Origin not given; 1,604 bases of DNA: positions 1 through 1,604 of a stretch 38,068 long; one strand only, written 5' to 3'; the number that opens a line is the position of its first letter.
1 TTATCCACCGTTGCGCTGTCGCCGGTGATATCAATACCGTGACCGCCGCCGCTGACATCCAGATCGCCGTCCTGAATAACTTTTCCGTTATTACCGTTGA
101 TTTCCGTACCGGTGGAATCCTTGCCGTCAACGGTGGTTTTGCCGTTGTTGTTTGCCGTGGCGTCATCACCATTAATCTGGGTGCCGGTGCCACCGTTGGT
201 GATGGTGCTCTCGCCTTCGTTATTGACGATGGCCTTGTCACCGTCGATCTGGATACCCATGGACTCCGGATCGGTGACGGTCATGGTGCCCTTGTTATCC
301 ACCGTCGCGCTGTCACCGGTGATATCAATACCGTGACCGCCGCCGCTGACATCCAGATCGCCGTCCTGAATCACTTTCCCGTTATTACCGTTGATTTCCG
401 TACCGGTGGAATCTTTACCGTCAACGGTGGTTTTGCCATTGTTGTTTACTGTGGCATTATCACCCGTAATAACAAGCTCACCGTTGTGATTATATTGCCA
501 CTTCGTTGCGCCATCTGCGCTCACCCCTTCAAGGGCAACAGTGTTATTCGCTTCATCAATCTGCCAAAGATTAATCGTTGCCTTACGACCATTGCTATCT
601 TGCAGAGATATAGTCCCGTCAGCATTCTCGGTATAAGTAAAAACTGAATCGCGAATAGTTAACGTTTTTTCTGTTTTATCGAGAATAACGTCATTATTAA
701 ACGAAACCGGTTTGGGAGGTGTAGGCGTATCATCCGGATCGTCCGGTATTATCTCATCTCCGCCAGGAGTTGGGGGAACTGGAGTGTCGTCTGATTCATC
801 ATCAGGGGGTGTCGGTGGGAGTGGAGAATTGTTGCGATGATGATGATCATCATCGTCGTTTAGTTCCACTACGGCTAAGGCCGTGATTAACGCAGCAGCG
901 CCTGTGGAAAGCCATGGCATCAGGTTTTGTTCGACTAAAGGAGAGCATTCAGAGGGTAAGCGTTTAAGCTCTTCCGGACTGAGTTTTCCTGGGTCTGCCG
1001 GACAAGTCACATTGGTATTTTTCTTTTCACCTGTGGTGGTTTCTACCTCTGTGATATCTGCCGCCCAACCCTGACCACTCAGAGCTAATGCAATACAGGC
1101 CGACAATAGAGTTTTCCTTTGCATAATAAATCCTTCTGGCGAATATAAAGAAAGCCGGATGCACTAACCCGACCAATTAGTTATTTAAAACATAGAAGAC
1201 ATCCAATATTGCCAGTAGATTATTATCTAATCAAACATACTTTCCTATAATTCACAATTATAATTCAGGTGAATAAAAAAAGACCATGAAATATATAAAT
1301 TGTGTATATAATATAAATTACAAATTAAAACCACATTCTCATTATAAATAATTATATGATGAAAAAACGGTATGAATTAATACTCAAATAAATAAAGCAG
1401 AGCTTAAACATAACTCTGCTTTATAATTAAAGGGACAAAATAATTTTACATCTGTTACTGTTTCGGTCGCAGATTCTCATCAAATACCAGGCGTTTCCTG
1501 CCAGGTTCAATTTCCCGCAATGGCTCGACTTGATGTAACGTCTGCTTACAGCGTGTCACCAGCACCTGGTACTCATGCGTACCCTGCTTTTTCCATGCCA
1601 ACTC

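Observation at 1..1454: ydbA autotransporter start with 98-aa tandem passenger repeats and a long AT-rich upstream region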

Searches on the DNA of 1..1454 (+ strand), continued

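Call 29: get_annotated_region(hit=H48, flank=12000)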
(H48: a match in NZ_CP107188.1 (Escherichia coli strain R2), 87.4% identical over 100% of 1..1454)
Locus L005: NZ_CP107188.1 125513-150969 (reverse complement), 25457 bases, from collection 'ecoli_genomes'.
description: Escherichia coli strain R2 chromosome, complete genome
organism: Escherichia coli strain R2 (NCBI taxid 562)
replicon: chromosome; assembly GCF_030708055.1
host: -; source: human; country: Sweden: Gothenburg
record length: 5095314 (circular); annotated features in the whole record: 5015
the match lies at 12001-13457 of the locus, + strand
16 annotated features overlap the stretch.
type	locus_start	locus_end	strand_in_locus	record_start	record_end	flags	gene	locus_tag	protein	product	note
CDS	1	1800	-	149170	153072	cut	hrpA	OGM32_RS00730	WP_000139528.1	ATP-dependent RNA helicase HrpA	-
CDS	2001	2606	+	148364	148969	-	azoR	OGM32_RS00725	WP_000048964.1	FMN-dependent NADH-azoreductase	-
CDS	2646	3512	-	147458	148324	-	pdxI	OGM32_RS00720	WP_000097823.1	pyridoxine 4-dehydrogenase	-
CDS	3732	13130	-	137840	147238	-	-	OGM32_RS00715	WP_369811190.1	EntS/YbdA MFS transporter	-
CDS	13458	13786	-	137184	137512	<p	-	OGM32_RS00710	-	phenylacetic acid degradation protein PaaY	involved in the synthesis of a cofactor required for carnitine dehydratase and carnitine racemase activities; ...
CDS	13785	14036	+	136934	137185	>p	-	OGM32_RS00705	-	helix-turn-helix domain-containing protein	incomplete; partial in the middle of a contig; missing N-terminus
CDS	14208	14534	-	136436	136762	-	ydbL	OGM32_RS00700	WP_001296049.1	YdbL family protein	-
CDS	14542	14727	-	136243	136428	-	ynbE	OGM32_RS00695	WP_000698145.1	YnbE family lipoprotein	-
CDS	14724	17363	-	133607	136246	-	ydbH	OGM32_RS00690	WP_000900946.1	YdbH family protein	-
CDS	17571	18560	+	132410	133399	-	ldhA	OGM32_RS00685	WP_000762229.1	D-lactate dehydrogenase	-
CDS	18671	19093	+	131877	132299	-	hslJ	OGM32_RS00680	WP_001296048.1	heat shock protein HslJ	-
CDS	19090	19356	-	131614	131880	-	ydbJ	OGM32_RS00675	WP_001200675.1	putative hemolysin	-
CDS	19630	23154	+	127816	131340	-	nifJ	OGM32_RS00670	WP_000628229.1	pyruvate:ferredoxin (flavodoxin) oxidoreductase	-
CDS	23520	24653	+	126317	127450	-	ompN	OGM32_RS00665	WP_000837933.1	porin OmpN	-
CDS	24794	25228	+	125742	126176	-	uspF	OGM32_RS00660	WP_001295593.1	universal stress protein UspF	-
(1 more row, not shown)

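Call 30: get_annotated_region(hit=H36, flank=10000)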
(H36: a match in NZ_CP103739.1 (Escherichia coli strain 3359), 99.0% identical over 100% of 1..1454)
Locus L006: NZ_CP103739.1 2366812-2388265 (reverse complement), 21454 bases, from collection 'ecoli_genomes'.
description: Escherichia coli strain 3359 chromosome, complete genome
organism: Escherichia coli strain 3359 (NCBI taxid 562)
replicon: chromosome; assembly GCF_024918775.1
host: Homo sapiens; source: blood; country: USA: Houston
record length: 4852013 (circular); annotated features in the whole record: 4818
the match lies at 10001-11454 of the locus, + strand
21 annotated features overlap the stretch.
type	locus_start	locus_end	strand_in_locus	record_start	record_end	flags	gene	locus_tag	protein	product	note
CDS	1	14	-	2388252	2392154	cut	hrpA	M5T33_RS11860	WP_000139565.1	ATP-dependent RNA helicase HrpA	-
CDS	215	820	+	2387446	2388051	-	azoR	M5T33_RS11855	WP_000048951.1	FMN-dependent NADH-azoreductase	-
CDS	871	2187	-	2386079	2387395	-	ynbD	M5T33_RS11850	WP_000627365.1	phosphatase PAP2/dual specificity phosphatase family protein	-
CDS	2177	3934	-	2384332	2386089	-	ynbC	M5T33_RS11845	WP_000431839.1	bifunctional alpha/beta hydrolase/class I SAM-dependent methyltransferase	-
CDS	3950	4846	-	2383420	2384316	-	ynbB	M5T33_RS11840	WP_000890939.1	phosphatidate cytidylyltransferase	-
CDS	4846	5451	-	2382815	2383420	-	ynbA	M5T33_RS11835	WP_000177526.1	CDP-alcohol phosphatidyltransferase family protein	-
CDS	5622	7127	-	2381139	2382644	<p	-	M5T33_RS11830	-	DUF2773 domain-containing protein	incomplete; partial in the middle of a contig; missing N-terminus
CDS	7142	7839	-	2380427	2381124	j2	-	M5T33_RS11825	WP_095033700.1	IS1-like element IS1B family transposase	programmed frameshift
CDS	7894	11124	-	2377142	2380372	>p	-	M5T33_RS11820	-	beta strand repeat-containing protein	incomplete; partial in the middle of a contig; missing C-terminus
CDS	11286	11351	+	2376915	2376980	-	-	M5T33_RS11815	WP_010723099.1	hypothetical protein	-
CDS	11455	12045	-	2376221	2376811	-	paaY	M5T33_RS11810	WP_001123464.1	phenylacetic acid degradation protein PaaY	-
CDS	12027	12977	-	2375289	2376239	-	paaX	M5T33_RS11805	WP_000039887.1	phenylacetic acid degradation operon negative regulatory protein PaaX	-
CDS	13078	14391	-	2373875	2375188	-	paaK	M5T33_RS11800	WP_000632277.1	phenylacetate--CoA ligase PaaK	-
CDS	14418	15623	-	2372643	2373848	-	paaJ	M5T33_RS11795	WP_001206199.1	bifunctional 3-oxoadipyl-CoA/3-oxo-5,6-dehydrosuberyl-CoA thiolase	-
CDS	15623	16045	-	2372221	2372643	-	paaI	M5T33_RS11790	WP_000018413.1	hydroxyphenylacetyl-CoA thioesterase PaaI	-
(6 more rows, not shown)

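Call 31: get_annotated_region(hit=H46, flank=10000)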
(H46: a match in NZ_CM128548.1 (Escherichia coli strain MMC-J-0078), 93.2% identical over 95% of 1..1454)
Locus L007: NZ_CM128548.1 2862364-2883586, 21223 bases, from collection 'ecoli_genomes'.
description: Escherichia coli strain MMC-J-0078 chromosome, whole genome shotgun sequence
organism: Escherichia coli strain MMC-J-0078 (NCBI taxid 562)
replicon: chromosome; assembly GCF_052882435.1
host: Homo sapiens; source: not applicable; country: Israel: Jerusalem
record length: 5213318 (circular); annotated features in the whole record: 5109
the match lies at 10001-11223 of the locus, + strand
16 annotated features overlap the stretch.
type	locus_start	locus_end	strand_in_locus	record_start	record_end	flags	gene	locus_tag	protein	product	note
CDS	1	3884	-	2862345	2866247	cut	hrpA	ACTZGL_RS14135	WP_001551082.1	ATP-dependent RNA helicase HrpA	-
CDS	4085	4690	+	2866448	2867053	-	azoR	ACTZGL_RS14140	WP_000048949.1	FMN-dependent NADH-azoreductase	-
CDS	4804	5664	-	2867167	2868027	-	pdxI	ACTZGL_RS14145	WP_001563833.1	pyridoxine 4-dehydrogenase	-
CDS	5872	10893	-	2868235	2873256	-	-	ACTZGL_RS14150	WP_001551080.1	BigA/YdbA N-terminal beta-barrel domain-containing protein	-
CDS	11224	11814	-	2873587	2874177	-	paaY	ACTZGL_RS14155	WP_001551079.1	phenylacetic acid degradation protein PaaY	-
CDS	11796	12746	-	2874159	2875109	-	paaX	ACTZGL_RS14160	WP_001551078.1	phenylacetic acid degradation operon negative regulatory protein PaaX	-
CDS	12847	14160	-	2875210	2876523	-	paaK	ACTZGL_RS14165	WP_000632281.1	phenylacetate--CoA ligase PaaK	-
CDS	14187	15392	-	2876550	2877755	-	paaJ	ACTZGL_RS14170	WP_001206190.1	bifunctional 3-oxoadipyl-CoA/3-oxo-5,6-dehydrosuberyl-CoA thiolase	-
CDS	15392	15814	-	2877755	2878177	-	paaI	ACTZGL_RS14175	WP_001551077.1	hydroxyphenylacetyl-CoA thioesterase PaaI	-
CDS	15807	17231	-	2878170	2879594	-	paaH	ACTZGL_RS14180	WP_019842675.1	3-hydroxyacyl-CoA dehydrogenase PaaH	-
CDS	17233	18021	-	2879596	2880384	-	paaG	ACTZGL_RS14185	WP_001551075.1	2-(1,2-epoxy-1,2-dihydrophenyl)acetyl-CoA isomerase PaaG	-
CDS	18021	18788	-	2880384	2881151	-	paaF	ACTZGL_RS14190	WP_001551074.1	2,3-dehydroadipyl-CoA hydratase PaaF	-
CDS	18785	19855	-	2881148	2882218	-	paaE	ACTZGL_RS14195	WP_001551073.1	1,2-phenylacetyl-CoA epoxidase subunit PaaE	-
CDS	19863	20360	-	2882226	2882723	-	paaD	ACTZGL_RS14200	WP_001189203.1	1,2-phenylacetyl-CoA epoxidase subunit PaaD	-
CDS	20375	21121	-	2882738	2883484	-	paaC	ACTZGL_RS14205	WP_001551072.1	1,2-phenylacetyl-CoA epoxidase subunit PaaC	-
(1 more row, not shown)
